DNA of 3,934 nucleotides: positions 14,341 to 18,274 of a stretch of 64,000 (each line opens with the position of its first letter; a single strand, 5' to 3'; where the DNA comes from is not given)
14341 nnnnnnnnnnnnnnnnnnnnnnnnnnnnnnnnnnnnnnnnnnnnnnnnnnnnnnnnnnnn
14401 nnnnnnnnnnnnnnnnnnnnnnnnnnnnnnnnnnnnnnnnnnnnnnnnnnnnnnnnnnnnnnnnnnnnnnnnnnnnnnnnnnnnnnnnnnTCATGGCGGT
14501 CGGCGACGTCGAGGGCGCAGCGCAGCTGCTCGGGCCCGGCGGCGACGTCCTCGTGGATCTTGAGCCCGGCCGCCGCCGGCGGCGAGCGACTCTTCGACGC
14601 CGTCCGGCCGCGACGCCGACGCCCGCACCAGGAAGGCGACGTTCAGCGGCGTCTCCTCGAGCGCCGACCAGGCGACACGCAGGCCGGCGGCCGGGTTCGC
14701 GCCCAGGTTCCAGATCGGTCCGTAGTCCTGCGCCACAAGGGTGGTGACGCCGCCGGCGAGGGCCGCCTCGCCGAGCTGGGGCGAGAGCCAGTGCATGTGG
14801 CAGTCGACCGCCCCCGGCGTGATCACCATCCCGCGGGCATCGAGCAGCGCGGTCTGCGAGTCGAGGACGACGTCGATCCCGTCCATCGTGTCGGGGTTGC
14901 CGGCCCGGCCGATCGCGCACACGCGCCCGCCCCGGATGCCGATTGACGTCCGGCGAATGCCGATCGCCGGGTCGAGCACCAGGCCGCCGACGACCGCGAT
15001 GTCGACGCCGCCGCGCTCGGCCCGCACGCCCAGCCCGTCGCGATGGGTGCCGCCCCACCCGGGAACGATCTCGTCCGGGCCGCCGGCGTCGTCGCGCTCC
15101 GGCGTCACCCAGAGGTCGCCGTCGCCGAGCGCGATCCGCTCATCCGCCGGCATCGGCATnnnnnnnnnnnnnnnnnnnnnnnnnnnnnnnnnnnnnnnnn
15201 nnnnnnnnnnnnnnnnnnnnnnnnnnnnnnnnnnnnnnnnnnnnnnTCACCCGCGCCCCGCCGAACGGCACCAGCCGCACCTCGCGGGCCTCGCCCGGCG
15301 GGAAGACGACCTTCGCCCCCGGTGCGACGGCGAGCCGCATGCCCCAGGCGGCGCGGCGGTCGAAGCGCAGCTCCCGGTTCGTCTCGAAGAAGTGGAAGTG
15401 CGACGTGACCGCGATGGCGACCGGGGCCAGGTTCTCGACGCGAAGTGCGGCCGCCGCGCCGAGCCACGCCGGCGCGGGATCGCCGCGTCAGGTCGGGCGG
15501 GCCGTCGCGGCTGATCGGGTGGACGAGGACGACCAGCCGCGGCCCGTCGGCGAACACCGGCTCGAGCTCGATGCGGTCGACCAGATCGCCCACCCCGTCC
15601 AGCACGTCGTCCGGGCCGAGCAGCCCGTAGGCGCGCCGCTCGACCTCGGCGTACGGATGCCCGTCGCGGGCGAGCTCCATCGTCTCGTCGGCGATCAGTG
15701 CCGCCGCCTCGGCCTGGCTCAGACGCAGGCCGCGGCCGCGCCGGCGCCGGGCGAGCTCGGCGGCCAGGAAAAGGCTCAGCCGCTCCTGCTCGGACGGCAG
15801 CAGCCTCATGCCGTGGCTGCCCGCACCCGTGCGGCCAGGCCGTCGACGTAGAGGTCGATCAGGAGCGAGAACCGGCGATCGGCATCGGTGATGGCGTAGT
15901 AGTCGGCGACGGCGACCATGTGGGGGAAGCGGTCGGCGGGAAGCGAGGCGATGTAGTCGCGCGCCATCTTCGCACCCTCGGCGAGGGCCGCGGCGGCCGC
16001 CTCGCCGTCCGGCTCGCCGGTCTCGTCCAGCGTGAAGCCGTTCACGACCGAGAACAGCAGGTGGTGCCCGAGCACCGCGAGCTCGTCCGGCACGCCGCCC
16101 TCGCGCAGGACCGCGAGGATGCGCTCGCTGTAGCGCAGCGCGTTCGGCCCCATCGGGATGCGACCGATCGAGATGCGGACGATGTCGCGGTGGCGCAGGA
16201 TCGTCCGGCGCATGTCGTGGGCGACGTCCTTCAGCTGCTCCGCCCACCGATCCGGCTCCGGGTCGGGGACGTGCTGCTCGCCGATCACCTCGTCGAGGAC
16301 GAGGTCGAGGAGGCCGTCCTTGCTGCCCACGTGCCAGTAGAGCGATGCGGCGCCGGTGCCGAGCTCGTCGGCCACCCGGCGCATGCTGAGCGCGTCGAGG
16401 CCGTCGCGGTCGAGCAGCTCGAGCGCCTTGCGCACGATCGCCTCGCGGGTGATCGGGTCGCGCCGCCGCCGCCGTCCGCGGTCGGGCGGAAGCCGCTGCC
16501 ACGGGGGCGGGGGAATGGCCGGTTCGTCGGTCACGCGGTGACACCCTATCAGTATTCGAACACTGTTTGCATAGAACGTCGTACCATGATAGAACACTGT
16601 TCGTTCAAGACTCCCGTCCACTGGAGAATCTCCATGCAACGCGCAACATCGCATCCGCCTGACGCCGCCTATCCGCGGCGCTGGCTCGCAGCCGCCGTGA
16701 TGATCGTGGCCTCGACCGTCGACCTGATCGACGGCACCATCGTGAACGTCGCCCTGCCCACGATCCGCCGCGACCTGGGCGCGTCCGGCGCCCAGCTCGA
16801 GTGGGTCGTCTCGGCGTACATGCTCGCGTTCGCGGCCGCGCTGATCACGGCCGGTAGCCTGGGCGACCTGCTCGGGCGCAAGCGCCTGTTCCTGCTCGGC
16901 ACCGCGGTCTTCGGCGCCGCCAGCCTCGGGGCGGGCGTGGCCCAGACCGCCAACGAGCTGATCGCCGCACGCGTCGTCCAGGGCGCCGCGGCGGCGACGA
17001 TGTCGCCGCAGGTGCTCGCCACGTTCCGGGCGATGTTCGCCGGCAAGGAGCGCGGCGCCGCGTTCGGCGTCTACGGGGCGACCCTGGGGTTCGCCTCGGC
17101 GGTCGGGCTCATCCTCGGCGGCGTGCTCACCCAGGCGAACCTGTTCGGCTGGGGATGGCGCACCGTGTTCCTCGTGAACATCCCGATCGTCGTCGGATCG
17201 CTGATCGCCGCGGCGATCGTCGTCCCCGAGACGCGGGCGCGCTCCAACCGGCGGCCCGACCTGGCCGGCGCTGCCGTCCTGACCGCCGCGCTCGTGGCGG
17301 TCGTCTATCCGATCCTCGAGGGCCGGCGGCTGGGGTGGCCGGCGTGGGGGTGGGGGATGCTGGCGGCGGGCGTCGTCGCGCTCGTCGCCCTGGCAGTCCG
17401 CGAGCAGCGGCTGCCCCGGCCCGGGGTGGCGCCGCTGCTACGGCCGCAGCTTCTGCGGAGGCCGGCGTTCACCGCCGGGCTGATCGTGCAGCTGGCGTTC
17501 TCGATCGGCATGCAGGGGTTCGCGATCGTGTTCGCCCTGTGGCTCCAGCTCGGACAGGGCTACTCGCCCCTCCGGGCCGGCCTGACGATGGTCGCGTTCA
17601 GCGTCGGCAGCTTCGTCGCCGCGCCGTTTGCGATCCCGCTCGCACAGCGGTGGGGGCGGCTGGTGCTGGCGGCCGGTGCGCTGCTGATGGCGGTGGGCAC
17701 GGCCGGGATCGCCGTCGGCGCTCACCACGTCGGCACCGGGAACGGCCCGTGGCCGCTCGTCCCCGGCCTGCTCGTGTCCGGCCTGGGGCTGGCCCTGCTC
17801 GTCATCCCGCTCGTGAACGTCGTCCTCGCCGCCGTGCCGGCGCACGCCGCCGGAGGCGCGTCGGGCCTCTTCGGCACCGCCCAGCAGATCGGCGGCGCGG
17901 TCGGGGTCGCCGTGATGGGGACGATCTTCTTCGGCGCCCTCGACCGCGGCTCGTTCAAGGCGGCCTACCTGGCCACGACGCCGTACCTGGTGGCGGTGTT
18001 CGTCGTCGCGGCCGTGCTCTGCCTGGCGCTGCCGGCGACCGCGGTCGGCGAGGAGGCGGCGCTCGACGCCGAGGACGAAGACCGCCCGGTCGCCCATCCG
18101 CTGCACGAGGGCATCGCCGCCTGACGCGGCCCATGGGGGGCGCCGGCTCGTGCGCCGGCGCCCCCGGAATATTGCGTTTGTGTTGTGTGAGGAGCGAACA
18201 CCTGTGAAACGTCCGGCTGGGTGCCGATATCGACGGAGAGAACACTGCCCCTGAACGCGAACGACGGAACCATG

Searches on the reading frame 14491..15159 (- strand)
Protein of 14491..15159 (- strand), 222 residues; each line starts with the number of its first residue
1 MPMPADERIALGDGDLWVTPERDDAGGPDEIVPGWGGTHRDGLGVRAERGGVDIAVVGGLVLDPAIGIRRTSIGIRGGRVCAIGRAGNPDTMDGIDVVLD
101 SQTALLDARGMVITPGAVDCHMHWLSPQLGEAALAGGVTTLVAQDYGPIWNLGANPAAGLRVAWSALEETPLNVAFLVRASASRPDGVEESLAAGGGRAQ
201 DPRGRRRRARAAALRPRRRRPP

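Call 52: search_protein_families(library=pfam, proteins=[window:14491-15159:-], max_evalue=0.001)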
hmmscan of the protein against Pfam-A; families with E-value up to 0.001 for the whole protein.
window:14491-15159:- (222 aa): 2 families
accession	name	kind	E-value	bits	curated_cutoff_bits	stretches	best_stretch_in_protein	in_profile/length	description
PF00449.26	Urease_alpha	-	1.9e-19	70.6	23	1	7-104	18-119/121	Urease alpha-subunit, N-terminal domain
PF01979.26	Amidohydro_1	-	0.00039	20.2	25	1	112-187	1-92/345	Amidohydrolase family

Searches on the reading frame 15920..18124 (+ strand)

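Call 52: search_protein_families(library=pfam, proteins=[window:15920-18124:+], max_evalue=0.001)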
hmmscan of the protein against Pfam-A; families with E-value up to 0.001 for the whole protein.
window:15920-18124:+ (734 aa): 2 families
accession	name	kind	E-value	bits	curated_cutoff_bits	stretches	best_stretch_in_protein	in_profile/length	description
PF07690.21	MFS_1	-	2.8e-55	188.1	33.4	2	263-662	3-346/347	Major Facilitator Superfamily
PF00083.30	Sugar_tr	-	1.1e-07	31.6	22.3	1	285-438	40-194/452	Sugar (and other) transporter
